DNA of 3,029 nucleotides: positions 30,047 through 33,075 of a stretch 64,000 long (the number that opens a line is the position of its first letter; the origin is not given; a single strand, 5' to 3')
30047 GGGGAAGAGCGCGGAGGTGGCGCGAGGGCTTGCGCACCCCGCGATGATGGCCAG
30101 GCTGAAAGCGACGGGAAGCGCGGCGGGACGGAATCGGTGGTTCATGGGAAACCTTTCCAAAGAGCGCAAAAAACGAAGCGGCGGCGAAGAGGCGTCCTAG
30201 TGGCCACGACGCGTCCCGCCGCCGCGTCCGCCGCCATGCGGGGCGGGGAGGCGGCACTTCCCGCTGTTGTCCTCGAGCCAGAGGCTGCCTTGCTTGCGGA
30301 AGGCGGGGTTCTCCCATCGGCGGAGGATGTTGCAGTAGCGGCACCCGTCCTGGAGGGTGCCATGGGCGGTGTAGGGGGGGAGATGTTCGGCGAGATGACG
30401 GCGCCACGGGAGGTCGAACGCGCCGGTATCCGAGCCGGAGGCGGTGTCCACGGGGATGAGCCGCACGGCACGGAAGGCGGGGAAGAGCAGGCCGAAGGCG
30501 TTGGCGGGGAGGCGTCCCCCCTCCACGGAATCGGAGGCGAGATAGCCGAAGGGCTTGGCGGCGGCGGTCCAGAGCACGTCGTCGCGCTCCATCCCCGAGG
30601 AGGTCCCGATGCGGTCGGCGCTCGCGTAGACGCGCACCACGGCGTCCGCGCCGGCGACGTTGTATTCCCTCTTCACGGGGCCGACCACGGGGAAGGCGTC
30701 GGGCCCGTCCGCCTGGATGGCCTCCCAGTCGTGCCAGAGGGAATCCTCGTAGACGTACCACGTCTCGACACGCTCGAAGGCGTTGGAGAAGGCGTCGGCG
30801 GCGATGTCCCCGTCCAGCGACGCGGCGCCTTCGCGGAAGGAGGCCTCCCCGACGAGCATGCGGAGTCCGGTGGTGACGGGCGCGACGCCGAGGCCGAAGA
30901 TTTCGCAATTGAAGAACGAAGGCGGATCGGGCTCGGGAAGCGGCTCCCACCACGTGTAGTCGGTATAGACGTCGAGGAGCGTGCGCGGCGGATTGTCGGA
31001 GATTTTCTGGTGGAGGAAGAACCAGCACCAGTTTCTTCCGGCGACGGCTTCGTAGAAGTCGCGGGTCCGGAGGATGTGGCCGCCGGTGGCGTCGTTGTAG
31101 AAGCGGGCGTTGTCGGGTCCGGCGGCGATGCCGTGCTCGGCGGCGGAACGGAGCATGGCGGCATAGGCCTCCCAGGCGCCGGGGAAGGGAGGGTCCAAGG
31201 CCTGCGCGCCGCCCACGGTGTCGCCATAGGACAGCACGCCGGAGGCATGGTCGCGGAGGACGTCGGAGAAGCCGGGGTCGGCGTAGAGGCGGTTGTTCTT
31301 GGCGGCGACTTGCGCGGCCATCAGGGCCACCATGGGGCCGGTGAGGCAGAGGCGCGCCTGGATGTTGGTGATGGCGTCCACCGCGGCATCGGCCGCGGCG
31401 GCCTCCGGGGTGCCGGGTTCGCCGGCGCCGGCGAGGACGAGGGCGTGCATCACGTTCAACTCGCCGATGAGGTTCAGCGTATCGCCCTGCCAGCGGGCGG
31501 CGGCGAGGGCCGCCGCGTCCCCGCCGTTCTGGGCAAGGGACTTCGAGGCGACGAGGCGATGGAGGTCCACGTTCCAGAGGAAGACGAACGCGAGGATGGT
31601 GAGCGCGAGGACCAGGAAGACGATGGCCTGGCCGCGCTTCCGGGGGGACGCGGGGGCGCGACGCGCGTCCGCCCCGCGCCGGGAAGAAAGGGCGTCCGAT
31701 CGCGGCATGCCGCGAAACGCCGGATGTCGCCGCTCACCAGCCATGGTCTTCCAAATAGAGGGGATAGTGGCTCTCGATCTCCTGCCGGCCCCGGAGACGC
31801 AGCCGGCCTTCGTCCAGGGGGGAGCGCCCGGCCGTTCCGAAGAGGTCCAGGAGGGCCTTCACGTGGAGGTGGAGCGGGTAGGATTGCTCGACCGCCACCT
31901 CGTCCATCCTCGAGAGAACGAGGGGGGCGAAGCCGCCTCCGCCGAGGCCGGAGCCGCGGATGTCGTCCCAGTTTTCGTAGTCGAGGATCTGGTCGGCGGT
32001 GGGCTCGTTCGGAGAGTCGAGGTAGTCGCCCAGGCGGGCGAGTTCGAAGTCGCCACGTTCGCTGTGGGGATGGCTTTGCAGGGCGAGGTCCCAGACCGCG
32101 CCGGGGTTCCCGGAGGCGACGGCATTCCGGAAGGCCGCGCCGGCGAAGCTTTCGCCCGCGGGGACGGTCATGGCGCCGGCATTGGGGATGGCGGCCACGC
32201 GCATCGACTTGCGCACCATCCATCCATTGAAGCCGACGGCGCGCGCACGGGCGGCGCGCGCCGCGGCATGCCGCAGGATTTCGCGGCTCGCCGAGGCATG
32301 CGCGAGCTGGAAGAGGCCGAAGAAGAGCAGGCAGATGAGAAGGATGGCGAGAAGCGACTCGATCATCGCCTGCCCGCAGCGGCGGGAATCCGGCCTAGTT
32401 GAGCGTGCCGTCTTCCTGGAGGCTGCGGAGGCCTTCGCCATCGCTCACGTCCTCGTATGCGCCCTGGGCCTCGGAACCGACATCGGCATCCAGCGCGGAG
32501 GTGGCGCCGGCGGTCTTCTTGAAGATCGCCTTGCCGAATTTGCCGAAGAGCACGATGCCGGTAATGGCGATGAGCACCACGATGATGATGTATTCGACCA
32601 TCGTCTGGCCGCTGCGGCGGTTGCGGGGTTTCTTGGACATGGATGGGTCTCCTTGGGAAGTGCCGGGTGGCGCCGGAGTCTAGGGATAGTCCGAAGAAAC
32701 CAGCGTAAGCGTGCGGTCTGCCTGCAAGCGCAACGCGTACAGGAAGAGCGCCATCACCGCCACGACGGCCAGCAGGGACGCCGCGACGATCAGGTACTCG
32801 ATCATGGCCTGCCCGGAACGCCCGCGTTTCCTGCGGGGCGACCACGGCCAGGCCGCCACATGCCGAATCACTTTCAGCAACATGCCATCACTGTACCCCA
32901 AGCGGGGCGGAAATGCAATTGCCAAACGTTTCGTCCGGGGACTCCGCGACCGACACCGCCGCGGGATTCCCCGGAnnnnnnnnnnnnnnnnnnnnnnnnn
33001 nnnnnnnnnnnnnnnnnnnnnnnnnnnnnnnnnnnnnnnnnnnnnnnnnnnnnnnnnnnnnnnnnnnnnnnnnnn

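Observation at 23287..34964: Flp pilins and Tad pseudopilins embedded in a glycan-degrading gene string, with no assembly machinery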

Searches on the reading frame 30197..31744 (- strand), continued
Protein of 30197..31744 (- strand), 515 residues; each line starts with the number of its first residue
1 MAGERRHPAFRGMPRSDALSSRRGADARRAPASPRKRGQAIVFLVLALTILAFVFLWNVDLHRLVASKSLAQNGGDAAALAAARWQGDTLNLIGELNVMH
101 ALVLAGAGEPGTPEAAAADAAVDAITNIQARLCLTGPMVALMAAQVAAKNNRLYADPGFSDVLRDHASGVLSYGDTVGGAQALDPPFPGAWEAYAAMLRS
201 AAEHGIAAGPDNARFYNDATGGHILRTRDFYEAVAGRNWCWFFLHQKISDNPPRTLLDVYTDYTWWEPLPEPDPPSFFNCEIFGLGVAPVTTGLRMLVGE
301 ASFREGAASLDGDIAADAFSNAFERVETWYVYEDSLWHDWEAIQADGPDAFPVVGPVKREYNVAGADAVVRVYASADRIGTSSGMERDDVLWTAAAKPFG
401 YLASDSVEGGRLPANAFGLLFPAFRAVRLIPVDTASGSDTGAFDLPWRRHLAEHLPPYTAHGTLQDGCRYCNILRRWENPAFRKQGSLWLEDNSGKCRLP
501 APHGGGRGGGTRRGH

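Call 69: search_protein_families(library=pfam, proteins=[L023:12610-13830:-, L023:13835-15595:-, L038:4698-7382:-, L042:5351-6481:+, L054:11935-12753:+, L054:12734-14017:+, L065:3177-4544:+, L067:12909-15509:+, L068:5875-6858:+, L039:14903-16957:+], max_evalue=0.001)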
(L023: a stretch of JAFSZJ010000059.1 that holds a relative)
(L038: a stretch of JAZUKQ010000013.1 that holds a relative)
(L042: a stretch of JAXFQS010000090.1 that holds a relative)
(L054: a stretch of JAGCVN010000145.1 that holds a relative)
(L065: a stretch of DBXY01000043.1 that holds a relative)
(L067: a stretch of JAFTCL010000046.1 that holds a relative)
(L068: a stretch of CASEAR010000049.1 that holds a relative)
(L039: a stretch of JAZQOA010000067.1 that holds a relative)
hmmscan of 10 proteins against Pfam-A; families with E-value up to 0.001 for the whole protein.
L023:12610-13830:- (406 aa): 1 family
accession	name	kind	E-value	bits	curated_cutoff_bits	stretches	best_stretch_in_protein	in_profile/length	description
PF04909.20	Amidohydro_2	-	1.6e-07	31.8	26.4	1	99-347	89-282/289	Amidohydrolase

L023:13835-15595:- (586 aa): 1 family
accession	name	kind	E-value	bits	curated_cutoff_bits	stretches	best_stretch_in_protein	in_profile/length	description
PF06964.18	Alpha-L-AF_C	-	1.7e-39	136.1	27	1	379-576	1-165/165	Alpha-L-arabinofuranosidase C-terminal domain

L038:4698-7382:- (894 aa): 0 families

L042:5351-6481:+ (376 aa): 1 family
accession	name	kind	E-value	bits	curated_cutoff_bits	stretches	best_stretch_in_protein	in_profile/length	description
PF04381.17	RdgC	-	2.9e-08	33.8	25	1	15-156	11-148/298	Putative exonuclease, RdgC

L054:11935-12753:+ (272 aa): 1 family
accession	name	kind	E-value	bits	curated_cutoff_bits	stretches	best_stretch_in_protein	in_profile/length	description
PF01026.27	TatD_DNase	-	2e-51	175.3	27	1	2-259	1-253/253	TatD related DNase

L054:12734-14017:+ (427 aa): 1 family
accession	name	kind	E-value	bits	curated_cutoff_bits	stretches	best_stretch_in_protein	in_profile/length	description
PF00365.25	PFK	-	3.4e-47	161.6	30.9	1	35-349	2-276/277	Phosphofructokinase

L065:3177-4544:+ (455 aa): 1 family
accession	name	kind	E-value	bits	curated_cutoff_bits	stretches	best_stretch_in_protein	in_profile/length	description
PF00291.31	PALP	-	7.2e-45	154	35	1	80-417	5-295/295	Pyridoxal-phosphate dependent enzyme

L067:12909-15509:+ (866 aa): 1 family
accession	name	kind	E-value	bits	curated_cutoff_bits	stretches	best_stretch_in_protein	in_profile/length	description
PF02018.23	CBM_4_9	-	8.9e-08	33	25.9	1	95-229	3-131/136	Carbohydrate binding domain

L068:5875-6858:+ (327 aa): 1 family
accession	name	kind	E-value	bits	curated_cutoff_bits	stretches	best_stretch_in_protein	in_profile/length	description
PF03372.29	Exo_endo_phos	-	1.2e-11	45.2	24.5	1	51-311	1-225/225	Endonuclease/Exonuclease/phosphatase family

L039:14903-16957:+ (684 aa): 2 families
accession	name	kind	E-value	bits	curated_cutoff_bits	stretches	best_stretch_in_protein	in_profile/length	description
PF13229.12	Beta_helix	-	1.9e-13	50.8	25.9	2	437-532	55-138/158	Right handed beta helix region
PF05048.19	NosD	-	0.00077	19.4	23.6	0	430-532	18-104/212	Periplasmic copper-binding protein (NosD)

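Call 70: search_protein_families(library=pfam, proteins=[L011:6981-7661:+, L028:10830-11585:+, L028:11588-12451:+, L033:12615-14021:-, L057:7118-8407:+, L071:9365-11236:+, L019:8190-10241:+, L025:7191-7865:-, L054:14027-15331:+, L065:5617-8031:+], max_evalue=0.001)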
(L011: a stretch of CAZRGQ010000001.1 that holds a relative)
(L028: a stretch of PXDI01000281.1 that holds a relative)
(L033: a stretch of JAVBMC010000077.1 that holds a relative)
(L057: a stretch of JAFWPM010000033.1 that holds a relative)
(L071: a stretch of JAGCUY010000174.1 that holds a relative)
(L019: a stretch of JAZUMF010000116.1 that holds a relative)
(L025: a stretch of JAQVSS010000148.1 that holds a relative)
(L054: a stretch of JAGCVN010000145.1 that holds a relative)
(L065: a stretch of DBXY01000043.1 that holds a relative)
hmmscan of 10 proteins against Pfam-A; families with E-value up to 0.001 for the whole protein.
L011:6981-7661:+ (226 aa): 2 families
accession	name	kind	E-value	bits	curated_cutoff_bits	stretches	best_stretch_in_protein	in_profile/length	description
PF01128.25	IspD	-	4.7e-58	197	27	1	3-220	2-215/221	2-C-methyl-D-erythritol 4-phosphate cytidylyltransferase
PF12804.13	NTP_transf_3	-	9e-13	49.1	27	1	4-133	1-122/160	MobA-like NTP transferase domain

L028:10830-11585:+ (251 aa): 0 families

L028:11588-12451:+ (287 aa): 2 families
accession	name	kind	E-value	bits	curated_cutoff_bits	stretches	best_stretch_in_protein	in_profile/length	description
PF02163.28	Peptidase_M50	-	1.4e-25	90.4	27.2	2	50-121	4-101/221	Peptidase family M50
PF13398.12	Peptidase_M50B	-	3.8e-06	27.2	26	1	48-118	19-87/201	Peptidase M50B-like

L033:12615-14021:- (468 aa): 0 families

L057:7118-8407:+ (429 aa): 4 families
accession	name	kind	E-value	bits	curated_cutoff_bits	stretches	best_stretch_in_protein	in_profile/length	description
PF01053.26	Cys_Met_Meta_PP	-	8e-115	383.9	27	1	7-427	1-381/381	Cys/Met metabolism PLP-dependent enzyme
PF00155.27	Aminotran_1_2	-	4.4e-09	36.4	19.7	1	68-224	47-234/361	Aminotransferase class I and II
PF01041.23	DegT_DnrJ_EryC1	-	5.2e-07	29.6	19.8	1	62-185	23-146/360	DegT/DnrJ/EryC1/StrS aminotransferase family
PF00266.25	Aminotran_5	-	0.00072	19.1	21.5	0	86-218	69-210/371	Aminotransferase class-V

L071:9365-11236:+ (623 aa): 0 families

L019:8190-10241:+ (683 aa): 1 family
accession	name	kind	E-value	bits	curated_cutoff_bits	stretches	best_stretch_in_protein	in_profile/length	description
PF13229.12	Beta_helix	-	5.9e-11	42.7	25.9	2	258-410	11-149/158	Right handed beta helix region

L025:7191-7865:- (224 aa): 0 families

L054:14027-15331:+ (434 aa): 1 family
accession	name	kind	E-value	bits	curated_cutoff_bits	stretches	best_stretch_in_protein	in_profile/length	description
PF01098.24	FTSW_RODA_SPOVE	-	1.5e-57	195.7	26.4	1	175-430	101-350/356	Cell cycle protein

L065:5617-8031:+ (804 aa): 1 family
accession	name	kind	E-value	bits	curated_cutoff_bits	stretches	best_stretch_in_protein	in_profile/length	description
PF02018.23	CBM_4_9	-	5.3e-07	30.5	25.9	1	33-167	3-131/136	Carbohydrate binding domain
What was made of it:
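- Other split loci are followed by IspD, TatD, PFK, PALP, RdgC and similar genes (calls 69, 70). The neighbours of other split loci are mostly housekeeping genes (calls 69, 70).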

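Call 71: predict_structure(alignment_id=A1)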
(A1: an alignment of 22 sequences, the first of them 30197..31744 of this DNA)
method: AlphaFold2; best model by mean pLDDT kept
length: 515 residues; sequences in the alignment: 22
mean_pLDDT: 50.9   pTM: 0.33
mean pLDDT of the five models: 50.9, 48.4, 44.0, 43.8, 42.7
residues with pLDDT >= 90: 0; 70-90: 68; 50-70: 170; < 50: 277
segments of 3 or more residues with pLDDT < 50: 1-35, 63-65, 67-84, 134-138, 150-155, 205-285, 320-324, 340-358, 364-374, 376-386, 390-404, 406-408, 410-415, 417-443, 497-515
pLDDT, mean of each block of 10 residues (from residue 1): 33 33 33 53 83 70 46 44 50 54 59 61 54 50 50 51 66 72 56 61 45 32 38 34 40 42 36 39 50 57 66 55 49 54 42 39 49 46 48 43 44 48 32 32 61 80 84 80 76 54 34 27
secondary structure, 60 per line:
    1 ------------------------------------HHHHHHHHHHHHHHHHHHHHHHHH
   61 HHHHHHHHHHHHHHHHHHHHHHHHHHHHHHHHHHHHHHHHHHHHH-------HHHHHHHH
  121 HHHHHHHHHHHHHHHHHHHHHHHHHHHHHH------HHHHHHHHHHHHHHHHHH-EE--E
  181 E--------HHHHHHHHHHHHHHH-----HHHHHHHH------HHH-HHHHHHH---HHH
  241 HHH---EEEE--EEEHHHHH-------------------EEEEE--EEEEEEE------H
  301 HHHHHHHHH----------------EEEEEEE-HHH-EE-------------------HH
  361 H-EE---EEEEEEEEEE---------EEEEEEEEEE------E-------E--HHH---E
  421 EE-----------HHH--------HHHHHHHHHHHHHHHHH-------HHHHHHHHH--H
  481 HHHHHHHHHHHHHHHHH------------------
elements in order: H37-105 H113-150 H157-174 H190-204 H210-217 H228-234 H238-243 E247-250 E253-255 H256-260 E280-284 E287-293 H300-309 E326-332 E368-377 E387-396 E420-422 H445-461 H469-477 H480-497
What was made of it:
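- On Myxococcus-type separate 'Tip' minor-pilin cluster: Complex formation was not modelled, and the monomer model was poor with pLDDT 51 (call 71).
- Tried and rejected: The AlphaFold2 model of the TadG-like protein from a 22-sequence alignment was too poor (pLDDT 51, pTM 0.33) to use for a fold search (call 71).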

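Call 76: search_protein_families(library=pfam, proteins=[L093:8398-9099:+, L003:9048-9641:+, L003:9638-10396:+, L093:13538-14872:+, L093:14874-16211:+], max_evalue=0.01)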
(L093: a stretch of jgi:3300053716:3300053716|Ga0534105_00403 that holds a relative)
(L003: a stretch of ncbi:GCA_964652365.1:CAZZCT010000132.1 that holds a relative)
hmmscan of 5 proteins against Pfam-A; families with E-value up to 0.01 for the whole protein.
L093:8398-9099:+ (233 aa): 0 families

L003:9048-9641:+ (197 aa): 1 family
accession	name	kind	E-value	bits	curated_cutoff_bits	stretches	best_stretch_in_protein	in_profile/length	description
PF07963.17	N_methyl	-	0.0078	16.2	21.2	0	18-42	2-26/27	Prokaryotic N-terminal methylation motif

L003:9638-10396:+ (252 aa): 0 families

L093:13538-14872:+ (444 aa): 2 families
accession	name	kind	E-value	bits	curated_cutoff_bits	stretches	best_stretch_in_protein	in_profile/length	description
PF00498.31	FHA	-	6.4e-16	59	20.7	1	31-94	2-67/67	FHA domain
PF16697.10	Yop-YscD_cpl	-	1.6e-13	51.2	33.2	1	13-103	2-93/94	Inner membrane component of T3SS, cytoplasmic domain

L093:14874-16211:+ (445 aa): 4 families
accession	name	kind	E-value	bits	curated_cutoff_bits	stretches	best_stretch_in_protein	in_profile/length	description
PF08308.17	PEGA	-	1.1e-69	230.7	20.8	5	101-164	2-65/71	PEGA domain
PF13620.12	CarboxypepD_reg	-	3.1e-21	75.9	32.3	2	129-166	43-81/82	Carboxypeptidase regulatory-like domain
PF13715.12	CarbopepD_reg_2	-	1.2e-10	41.7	32.2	0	198-244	38-84/88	CarboxypepD_reg-like domain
PF06832.18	BiPBP_C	-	0.0099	16.2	26.8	0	239-263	8-32/90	Penicillin-Binding Protein C-terminus Family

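Call 79: find_encoding_contigs(protein=P0002, flank=5000, max_places=2)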
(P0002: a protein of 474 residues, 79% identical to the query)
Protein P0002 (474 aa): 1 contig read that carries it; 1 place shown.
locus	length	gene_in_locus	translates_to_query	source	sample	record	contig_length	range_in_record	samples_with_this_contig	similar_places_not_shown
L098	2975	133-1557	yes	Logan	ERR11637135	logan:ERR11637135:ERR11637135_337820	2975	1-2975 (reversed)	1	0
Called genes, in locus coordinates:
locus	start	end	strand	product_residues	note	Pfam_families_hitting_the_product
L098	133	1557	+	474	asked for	-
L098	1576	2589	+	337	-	PF03706:LPG_synthase_TM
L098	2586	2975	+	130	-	?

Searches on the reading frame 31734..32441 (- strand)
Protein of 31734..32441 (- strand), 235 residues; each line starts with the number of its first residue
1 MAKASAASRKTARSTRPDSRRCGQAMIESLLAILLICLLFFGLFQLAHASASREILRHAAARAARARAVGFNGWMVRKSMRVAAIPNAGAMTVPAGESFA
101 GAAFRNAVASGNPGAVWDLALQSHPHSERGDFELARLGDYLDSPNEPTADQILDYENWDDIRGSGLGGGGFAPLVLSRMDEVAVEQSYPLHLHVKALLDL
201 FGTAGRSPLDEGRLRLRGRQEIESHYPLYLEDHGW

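Call 5: search_protein_families(library=pfam, proteins=[window:31734-32441:-], max_evalue=0.01)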
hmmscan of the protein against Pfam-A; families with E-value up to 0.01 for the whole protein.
window:31734-32441:- (235 aa): 1 family
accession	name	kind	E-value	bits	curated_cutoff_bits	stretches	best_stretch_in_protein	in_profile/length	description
PF07811.17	TadE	-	1.3e-05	25.6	22.9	1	23-65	1-43/43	TadE-like protein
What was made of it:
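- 31734..32441 (-): tadE-like minor pilin, 235 aa. Leader ...RRCG|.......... Its start overlaps the flp2 3' end by 47 nt. PF07811 at 25.6 bits, above the gathering score of 22.9 (call 5).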

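Call 37: search_protein_families(library=ncbifam, proteins=[window:31734-32441:-], max_evalue=1)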
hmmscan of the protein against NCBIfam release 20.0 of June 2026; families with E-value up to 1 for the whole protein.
window:31734-32441:- (235 aa): 0 families

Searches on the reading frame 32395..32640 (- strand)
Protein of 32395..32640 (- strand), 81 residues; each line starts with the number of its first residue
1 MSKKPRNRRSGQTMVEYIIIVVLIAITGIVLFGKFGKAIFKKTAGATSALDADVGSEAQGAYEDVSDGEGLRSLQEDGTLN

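Call 5: search_protein_families(library=pfam, proteins=[window:32395-32640:-], max_evalue=0.01)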
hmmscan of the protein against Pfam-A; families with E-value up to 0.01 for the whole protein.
window:32395-32640:- (81 aa): 1 family
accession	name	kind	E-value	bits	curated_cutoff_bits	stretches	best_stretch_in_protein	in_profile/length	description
PF04964.19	Flp_Fap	-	0.00026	21.2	32.2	1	10-39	6-35/46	Flp/Fap pilin component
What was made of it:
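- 32395..32640 (-): flp2: second Flp-type prepilin, 81 aa. RSG|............, with an AAGGAG ribosome-binding site upstream. PF04964 at E=2.6e-4, 21.2 bits, below the gathering score (call 5).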

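Call 37: search_protein_families(library=ncbifam, proteins=[window:32395-32640:-], max_evalue=1)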
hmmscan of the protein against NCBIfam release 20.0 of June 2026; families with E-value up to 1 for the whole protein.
window:32395-32640:- (81 aa): 1 family
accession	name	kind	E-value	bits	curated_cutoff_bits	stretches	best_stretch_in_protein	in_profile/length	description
TIGR02125.1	CytB-hydogenase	equivalog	0.051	13.1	121.5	1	12-39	119-147/212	Ni/Fe-hydrogenase, b-type cytochrome subunit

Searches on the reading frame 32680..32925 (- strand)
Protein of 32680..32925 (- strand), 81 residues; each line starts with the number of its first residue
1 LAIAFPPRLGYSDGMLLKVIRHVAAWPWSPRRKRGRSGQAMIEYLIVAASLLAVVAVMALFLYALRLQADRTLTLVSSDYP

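Call 5: search_protein_families(library=pfam, proteins=[window:32680-32925:-], max_evalue=0.01)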
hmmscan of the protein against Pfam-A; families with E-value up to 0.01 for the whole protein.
window:32680-32925:- (81 aa): 0 families
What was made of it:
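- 32680..32883 (-): flp1: Flp-type prepilin, 67 aa from the ATG at 32883. Leader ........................, mature part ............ No Pfam hit (call 5).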

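Call 37: search_protein_families(library=ncbifam, proteins=[window:32680-32883:-], max_evalue=1)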
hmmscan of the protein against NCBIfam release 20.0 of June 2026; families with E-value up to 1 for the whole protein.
window:32680-32883:- (67 aa): 0 families
